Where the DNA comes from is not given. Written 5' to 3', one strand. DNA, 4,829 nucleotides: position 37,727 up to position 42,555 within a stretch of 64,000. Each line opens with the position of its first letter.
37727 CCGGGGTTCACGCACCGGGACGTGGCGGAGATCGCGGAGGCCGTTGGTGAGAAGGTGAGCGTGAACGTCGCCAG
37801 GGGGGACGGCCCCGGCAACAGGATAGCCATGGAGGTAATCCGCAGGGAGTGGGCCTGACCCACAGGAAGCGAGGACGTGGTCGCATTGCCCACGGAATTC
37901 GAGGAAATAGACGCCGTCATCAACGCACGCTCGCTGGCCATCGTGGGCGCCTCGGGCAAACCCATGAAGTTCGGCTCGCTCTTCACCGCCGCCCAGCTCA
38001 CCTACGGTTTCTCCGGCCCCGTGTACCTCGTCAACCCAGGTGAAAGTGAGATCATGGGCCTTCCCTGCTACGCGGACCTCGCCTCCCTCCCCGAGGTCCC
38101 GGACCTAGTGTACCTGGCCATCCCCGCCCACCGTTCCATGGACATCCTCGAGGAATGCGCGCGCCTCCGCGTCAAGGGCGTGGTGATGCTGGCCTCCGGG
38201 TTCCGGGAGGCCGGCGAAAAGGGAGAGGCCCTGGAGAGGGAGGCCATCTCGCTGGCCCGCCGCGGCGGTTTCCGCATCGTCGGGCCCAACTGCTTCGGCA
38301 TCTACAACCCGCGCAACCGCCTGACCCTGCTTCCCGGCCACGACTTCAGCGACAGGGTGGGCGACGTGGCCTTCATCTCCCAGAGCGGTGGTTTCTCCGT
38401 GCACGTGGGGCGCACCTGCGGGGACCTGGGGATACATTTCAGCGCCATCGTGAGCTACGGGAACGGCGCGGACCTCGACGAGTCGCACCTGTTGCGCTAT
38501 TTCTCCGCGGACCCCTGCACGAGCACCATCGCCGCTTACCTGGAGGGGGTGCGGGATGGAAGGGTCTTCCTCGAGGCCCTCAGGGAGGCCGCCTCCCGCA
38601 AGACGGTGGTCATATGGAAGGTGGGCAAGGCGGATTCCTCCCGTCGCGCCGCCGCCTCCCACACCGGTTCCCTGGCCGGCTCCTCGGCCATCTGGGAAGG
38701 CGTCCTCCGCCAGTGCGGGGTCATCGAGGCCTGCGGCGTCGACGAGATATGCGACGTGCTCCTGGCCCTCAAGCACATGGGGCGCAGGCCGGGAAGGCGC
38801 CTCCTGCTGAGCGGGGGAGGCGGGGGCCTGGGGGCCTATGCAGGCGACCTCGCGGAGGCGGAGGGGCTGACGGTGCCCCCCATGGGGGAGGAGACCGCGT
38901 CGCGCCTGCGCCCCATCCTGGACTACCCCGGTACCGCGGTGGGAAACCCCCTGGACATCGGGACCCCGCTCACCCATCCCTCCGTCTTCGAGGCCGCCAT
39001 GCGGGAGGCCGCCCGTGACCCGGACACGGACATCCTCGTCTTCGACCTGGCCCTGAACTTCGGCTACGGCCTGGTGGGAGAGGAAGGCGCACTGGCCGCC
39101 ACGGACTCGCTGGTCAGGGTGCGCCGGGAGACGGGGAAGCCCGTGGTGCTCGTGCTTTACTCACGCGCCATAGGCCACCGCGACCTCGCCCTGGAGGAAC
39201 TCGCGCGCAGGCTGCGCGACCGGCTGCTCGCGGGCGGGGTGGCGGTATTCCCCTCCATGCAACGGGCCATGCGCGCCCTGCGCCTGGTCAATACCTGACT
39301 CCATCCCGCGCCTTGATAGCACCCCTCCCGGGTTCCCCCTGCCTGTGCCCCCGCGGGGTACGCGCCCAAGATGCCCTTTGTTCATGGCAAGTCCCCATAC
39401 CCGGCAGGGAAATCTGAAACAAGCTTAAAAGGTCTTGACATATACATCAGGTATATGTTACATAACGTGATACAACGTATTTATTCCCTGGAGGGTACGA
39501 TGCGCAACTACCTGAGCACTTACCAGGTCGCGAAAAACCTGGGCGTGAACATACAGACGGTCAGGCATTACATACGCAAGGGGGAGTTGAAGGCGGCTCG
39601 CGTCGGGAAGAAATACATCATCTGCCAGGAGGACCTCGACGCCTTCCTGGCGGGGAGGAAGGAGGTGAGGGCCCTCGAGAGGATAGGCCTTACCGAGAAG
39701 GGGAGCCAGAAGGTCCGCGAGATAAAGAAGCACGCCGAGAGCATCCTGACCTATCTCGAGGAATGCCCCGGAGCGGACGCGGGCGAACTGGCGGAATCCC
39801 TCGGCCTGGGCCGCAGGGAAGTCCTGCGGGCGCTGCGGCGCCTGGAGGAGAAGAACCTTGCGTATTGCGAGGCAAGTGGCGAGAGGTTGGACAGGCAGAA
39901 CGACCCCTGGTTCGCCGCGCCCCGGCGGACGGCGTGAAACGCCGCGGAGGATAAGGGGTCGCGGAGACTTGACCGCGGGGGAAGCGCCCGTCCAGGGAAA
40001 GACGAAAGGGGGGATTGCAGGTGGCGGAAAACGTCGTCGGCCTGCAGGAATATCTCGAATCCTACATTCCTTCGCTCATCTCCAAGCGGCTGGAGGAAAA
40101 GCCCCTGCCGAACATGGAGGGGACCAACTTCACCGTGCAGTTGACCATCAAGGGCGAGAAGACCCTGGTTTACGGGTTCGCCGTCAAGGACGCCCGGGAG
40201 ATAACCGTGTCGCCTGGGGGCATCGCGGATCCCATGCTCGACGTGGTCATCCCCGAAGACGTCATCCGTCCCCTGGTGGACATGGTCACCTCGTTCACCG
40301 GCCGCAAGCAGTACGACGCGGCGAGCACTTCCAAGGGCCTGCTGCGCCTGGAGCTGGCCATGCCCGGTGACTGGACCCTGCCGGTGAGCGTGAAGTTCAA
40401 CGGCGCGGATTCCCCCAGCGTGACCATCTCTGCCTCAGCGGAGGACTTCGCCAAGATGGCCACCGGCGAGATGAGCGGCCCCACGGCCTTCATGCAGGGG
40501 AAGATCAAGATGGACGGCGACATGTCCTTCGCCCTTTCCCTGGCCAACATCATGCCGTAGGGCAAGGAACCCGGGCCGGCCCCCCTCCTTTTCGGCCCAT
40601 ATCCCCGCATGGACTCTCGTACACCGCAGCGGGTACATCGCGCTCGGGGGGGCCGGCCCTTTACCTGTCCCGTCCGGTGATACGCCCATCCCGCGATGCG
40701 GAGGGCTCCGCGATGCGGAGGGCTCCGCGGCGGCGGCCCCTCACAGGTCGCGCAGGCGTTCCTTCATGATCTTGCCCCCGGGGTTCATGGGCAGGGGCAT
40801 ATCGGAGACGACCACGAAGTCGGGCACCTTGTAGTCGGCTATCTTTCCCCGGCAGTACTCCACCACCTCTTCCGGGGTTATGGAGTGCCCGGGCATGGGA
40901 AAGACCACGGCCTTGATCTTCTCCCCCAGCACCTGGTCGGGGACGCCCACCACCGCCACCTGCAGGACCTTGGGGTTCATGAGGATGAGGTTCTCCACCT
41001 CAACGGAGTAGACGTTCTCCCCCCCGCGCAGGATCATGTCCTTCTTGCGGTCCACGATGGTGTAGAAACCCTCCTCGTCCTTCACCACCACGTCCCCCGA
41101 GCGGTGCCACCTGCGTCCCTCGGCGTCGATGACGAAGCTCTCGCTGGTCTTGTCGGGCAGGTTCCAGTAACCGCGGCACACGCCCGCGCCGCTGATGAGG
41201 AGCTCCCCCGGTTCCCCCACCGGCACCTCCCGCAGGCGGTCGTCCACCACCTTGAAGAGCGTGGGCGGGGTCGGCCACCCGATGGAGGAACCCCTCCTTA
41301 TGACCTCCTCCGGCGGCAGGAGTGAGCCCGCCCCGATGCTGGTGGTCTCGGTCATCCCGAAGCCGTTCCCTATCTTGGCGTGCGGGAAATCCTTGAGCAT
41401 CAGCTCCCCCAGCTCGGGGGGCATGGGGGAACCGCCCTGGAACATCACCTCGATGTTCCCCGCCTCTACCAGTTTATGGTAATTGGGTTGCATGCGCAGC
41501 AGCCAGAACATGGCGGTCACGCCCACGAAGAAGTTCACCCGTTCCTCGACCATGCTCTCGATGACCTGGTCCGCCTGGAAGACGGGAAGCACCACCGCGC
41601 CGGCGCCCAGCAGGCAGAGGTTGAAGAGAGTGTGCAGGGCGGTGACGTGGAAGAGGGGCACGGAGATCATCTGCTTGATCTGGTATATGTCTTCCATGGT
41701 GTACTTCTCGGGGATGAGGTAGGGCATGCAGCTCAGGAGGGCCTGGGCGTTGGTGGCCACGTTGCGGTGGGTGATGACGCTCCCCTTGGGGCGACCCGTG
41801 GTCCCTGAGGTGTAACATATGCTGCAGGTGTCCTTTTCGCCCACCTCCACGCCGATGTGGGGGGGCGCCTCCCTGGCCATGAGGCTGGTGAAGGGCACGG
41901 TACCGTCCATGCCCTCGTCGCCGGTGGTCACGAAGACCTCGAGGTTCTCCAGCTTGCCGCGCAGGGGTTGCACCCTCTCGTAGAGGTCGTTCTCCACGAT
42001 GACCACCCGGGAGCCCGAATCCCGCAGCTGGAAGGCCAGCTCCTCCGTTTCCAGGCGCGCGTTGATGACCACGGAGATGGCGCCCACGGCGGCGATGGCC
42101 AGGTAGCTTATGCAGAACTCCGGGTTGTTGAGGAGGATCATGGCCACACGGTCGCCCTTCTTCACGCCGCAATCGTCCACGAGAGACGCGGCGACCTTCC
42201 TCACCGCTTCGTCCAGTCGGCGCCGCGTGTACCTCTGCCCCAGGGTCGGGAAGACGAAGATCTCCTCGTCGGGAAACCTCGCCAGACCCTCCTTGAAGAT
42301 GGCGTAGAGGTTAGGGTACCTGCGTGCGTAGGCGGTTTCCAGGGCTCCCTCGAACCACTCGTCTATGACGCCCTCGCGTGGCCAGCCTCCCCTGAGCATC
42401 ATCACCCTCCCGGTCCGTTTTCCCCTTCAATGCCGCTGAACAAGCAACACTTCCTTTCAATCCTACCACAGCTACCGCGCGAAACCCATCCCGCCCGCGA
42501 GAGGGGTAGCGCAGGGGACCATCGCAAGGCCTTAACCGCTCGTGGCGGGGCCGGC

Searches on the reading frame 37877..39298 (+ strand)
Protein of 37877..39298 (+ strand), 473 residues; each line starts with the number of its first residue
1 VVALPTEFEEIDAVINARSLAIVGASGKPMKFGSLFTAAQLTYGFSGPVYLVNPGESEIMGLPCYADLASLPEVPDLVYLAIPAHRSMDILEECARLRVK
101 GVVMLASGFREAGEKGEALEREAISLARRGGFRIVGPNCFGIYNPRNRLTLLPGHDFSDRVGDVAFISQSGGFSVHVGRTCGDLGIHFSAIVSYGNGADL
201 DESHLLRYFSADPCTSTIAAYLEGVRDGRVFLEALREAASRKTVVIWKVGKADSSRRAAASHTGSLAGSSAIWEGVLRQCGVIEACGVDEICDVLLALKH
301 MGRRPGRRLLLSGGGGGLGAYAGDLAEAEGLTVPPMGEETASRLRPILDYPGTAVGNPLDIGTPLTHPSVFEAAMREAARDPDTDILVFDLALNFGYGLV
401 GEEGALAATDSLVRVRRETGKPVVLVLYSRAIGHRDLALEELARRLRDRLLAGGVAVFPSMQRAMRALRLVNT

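Call 37: search_protein_families(library=pfam, proteins=[window:37877-39298:+], max_evalue=0.001)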
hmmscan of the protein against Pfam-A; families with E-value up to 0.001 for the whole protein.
window:37877-39298:+ (473 aa): 3 families
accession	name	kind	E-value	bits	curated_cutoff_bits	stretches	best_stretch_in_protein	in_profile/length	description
PF13607.11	Succ_CoA_lig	-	3.1e-44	150.5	27.4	1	162-297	2-137/138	Succinyl-CoA ligase like flavodoxin domain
PF13380.12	CoA_binding_2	-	2.6e-24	86.4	22.8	1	18-144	1-115/116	CoA binding domain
PF02629.25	CoA_binding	-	1.2e-07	32.8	22.3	1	19-108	5-97/97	CoA binding domain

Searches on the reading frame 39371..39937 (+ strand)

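Call 37: search_protein_families(library=pfam, proteins=[window:39371-39937:+], max_evalue=0.001)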
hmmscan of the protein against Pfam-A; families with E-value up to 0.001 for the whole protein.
window:39371-39937:+ (188 aa): 11 families
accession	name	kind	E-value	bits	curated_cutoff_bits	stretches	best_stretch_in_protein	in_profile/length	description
PF12728.13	HTH_17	-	1.6e-13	51.2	27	1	47-96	1-50/51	Helix-turn-helix domain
PF13412.12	HTH_24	-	1.1e-08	35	21.9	1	124-162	7-45/48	Winged helix-turn-helix DNA-binding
PF00376.29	MerR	-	1.6e-05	25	28.2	1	52-77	4-30/38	MerR family regulatory protein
PF13730.12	HTH_36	-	2.4e-05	24.5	25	0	139-163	30-54/55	Helix-turn-helix domain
PF08279.18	HTH_11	-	3.3e-05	24.1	25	0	123-162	3-43/55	HTH domain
PF13411.12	MerR_1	-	0.00017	22.1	21.6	1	52-81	5-34/69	MerR HTH family regulatory protein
PF00392.27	GntR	-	0.00051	20.1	27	0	139-164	29-54/64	Bacterial regulatory proteins, gntR family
PF13551.12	HTH_29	-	0.00063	20.2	28.1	0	138-164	16-42/64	Winged helix-turn helix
PF01978.25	TrmB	-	0.00064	20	25.6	0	133-168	21-56/68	Sugar-specific transcriptional regulator TrmB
PF04967.18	HTH_10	-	0.00064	19.9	23.1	0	134-161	23-50/53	HTH DNA binding domain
PF01047.28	MarR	-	0.00089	19.5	24.6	0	124-163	7-46/59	MarR family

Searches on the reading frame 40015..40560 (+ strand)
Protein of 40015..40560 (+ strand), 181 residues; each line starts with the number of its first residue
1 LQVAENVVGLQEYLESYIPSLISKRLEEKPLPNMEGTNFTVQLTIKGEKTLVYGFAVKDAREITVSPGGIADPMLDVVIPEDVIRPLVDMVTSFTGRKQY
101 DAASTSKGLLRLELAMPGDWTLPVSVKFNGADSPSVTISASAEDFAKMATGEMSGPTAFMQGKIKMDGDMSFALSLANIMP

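Call 37: search_protein_families(library=pfam, proteins=[window:40015-40560:+], max_evalue=0.001)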
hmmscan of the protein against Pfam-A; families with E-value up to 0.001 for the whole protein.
window:40015-40560:+ (181 aa): 1 family
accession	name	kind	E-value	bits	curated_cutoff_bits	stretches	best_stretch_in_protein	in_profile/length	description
PF02036.22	SCP2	-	1.2e-15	58.1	21.3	1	101-180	14-100/101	SCP-2 sterol transfer family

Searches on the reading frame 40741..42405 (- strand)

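Call 68: search_protein_families(library=pfam, proteins=[window:40741-42405:-], max_evalue=0.00001)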
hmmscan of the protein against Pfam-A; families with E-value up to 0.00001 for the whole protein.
window:40741-42405:- (554 aa): 2 families
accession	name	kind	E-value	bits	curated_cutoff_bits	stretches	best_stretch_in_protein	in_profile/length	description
PF00501.34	AMP-binding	-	1.2e-80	271.6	29.9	1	38-414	2-384/384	AMP-binding enzyme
PF13193.12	AMP-binding_C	-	7.3e-16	59.3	24.5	1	469-545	1-76/76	AMP-binding enzyme C-terminal domain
